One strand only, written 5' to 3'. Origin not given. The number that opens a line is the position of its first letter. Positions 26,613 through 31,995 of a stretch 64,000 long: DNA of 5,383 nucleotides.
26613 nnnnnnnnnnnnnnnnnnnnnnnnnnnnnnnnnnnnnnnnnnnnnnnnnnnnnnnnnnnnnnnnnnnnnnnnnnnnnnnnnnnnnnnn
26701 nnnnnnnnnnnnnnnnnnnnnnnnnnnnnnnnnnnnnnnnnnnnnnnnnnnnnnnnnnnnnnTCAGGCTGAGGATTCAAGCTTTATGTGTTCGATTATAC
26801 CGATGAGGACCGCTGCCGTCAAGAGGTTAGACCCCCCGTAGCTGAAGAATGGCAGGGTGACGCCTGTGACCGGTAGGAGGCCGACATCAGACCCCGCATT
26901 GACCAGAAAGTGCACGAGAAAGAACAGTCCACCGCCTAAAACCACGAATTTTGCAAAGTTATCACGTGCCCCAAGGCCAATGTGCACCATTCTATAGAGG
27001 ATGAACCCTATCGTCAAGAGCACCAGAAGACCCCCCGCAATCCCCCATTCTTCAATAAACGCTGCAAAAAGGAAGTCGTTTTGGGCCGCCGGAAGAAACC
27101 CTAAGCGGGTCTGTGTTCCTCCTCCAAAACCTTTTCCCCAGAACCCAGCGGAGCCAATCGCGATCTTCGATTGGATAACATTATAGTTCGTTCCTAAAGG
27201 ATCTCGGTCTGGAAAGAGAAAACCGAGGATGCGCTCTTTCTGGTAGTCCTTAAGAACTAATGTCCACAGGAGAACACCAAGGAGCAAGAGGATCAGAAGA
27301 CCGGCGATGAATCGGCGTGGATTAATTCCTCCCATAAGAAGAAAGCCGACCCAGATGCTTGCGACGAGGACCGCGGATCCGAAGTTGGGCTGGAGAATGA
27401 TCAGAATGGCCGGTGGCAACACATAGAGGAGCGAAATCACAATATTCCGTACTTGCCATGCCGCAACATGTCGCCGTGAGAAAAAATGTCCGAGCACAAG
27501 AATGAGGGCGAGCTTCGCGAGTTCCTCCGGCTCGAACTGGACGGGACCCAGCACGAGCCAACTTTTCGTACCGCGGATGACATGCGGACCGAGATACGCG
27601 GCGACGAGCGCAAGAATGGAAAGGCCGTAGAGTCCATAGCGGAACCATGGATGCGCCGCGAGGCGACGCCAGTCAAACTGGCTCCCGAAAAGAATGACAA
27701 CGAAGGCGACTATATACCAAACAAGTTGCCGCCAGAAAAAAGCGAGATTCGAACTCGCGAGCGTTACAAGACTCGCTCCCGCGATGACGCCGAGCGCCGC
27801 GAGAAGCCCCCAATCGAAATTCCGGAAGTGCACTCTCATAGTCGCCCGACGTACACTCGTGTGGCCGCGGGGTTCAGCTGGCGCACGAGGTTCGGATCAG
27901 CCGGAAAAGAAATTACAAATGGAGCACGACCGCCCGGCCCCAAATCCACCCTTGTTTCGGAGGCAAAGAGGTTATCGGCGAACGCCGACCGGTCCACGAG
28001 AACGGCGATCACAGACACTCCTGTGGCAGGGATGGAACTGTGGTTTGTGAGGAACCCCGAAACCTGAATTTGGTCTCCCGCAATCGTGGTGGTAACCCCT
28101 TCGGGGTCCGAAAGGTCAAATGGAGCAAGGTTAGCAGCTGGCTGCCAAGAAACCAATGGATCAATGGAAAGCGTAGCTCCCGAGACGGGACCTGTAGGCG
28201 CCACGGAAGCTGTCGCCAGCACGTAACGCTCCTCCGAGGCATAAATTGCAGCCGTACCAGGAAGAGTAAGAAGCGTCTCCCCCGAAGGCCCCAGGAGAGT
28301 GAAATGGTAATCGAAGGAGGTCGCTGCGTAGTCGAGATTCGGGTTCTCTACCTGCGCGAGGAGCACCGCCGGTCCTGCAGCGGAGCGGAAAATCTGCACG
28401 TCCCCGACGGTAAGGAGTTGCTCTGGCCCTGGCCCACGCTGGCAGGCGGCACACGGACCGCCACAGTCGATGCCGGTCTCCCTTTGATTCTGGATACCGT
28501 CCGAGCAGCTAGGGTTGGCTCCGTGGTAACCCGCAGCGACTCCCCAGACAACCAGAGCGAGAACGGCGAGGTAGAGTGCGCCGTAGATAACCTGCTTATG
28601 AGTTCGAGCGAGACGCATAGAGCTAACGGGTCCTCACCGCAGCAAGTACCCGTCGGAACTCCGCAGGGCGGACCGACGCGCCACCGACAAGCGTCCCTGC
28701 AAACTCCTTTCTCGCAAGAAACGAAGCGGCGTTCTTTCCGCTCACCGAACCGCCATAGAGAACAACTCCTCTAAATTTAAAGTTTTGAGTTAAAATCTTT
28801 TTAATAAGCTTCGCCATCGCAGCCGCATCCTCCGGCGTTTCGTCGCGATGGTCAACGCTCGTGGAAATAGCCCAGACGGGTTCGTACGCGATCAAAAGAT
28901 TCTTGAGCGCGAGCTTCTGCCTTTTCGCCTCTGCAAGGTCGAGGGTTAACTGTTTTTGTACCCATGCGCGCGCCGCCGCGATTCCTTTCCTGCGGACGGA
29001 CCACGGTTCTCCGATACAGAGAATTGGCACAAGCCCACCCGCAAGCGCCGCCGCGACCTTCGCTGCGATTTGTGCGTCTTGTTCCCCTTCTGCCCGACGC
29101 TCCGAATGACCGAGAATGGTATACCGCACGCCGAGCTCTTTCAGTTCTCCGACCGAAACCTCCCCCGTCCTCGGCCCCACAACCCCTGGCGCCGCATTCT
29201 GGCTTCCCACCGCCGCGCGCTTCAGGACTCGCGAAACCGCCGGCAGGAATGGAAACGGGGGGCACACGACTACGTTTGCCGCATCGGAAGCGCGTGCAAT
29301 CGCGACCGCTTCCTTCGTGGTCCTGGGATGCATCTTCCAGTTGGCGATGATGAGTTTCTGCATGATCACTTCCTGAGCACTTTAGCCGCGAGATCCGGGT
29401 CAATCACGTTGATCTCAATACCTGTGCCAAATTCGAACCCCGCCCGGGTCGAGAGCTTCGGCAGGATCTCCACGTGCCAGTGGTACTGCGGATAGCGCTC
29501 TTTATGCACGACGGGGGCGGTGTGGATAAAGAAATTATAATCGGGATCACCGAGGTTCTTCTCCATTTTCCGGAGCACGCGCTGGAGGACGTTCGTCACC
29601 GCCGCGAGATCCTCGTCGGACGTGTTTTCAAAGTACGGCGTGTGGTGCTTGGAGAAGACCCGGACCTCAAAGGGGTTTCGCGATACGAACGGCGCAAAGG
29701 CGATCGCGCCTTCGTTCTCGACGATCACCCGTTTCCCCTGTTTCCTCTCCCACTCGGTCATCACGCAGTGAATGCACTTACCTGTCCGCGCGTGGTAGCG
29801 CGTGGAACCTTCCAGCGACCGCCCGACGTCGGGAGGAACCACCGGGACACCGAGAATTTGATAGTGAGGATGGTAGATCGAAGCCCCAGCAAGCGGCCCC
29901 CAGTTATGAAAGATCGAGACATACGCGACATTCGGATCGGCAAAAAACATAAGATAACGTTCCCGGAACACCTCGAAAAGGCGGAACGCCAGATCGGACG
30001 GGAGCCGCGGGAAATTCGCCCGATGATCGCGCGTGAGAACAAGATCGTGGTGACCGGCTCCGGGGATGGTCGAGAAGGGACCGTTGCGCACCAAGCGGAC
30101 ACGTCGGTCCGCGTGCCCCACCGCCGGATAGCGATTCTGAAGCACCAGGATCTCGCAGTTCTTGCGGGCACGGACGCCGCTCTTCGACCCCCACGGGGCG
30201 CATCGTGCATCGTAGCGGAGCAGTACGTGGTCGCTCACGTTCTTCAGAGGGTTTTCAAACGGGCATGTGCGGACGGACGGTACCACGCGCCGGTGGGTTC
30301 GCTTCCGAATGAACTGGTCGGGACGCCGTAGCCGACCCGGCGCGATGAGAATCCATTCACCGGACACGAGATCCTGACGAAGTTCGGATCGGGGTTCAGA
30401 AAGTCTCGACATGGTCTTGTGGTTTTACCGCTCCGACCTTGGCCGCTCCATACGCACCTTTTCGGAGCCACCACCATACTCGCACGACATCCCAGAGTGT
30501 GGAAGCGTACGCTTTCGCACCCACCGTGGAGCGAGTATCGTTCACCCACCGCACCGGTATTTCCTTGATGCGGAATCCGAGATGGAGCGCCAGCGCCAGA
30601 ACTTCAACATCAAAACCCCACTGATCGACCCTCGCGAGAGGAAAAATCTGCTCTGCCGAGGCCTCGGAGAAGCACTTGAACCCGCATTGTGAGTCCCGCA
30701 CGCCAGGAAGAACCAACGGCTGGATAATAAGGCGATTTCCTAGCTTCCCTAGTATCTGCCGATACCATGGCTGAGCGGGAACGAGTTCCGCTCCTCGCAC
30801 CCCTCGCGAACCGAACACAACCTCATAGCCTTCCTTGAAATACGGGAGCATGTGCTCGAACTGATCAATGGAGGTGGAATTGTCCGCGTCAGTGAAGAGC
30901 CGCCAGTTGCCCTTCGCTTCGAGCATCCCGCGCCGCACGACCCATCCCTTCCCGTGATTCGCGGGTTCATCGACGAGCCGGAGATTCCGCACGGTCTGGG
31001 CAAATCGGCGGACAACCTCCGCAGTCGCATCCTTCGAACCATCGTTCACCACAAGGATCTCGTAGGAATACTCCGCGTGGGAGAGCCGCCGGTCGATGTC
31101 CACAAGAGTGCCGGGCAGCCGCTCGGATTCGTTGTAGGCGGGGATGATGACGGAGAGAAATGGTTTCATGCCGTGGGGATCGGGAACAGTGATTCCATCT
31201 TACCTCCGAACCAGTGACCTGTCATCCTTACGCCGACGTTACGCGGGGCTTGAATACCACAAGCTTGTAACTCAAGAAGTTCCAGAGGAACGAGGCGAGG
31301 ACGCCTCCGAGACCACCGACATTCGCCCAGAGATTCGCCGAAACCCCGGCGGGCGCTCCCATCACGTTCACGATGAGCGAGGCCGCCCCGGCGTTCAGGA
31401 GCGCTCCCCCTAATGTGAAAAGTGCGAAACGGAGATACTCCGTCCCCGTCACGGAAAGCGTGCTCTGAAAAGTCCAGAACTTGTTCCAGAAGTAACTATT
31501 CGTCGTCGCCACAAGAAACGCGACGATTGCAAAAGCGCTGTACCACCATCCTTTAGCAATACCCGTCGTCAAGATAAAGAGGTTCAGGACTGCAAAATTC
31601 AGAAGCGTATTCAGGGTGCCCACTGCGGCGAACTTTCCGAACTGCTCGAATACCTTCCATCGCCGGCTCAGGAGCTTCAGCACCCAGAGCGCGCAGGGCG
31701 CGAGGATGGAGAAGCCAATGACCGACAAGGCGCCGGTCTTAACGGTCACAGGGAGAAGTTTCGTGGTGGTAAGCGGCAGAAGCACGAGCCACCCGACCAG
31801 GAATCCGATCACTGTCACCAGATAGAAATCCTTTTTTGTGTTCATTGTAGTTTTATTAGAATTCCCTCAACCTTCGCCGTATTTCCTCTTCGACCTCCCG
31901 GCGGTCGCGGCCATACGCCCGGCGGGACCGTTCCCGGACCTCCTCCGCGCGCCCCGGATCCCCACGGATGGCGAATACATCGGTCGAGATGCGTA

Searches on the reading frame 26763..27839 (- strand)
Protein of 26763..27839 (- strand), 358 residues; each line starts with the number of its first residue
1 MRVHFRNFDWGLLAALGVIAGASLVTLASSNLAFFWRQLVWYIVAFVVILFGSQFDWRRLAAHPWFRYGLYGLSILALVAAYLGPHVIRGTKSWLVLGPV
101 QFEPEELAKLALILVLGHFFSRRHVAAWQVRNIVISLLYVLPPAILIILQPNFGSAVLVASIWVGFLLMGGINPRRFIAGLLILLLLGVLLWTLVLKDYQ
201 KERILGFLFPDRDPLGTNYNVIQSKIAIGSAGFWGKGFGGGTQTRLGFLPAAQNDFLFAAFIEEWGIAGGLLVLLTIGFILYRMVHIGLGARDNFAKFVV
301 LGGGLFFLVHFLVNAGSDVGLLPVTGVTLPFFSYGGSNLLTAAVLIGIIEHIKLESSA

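Call 7: search_protein_families(library=pfam, proteins=[window:26763-27839:-], max_evalue=0.001)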
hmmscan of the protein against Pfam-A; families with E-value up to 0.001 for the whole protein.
window:26763-27839:- (358 aa): 1 family
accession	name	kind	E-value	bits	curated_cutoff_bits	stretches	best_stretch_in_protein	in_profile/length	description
PF01098.24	FTSW_RODA_SPOVE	-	2.5e-79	267.3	26.4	1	12-356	10-354/356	Cell cycle protein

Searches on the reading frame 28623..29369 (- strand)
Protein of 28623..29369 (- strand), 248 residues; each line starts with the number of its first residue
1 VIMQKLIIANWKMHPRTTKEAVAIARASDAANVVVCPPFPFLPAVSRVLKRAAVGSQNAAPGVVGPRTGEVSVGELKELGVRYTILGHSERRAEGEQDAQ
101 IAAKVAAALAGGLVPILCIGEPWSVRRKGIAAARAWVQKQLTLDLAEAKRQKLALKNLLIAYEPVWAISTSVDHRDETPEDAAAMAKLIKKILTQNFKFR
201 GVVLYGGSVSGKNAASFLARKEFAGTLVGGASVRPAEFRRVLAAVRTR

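Call 7: search_protein_families(library=pfam, proteins=[window:28623-29369:-], max_evalue=0.001)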
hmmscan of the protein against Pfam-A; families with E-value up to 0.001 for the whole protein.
window:28623-29369:- (248 aa): 1 family
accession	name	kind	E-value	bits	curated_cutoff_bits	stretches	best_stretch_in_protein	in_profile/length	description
PF00121.24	TIM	-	1.7e-59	201.7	20.1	1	5-243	1-243/245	Triosephosphate isomerase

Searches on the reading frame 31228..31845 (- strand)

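Call 7: search_protein_families(library=pfam, proteins=[window:31228-31845:-], max_evalue=0.001)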
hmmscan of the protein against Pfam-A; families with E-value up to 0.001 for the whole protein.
window:31228-31845:- (205 aa): 1 family
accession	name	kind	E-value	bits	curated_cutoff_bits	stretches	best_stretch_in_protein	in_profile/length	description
PF04138.20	GtrA_DPMS_TM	-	3.9e-17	63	26.1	1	71-198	1-117/117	GtrA/DPMS, transmembrane domain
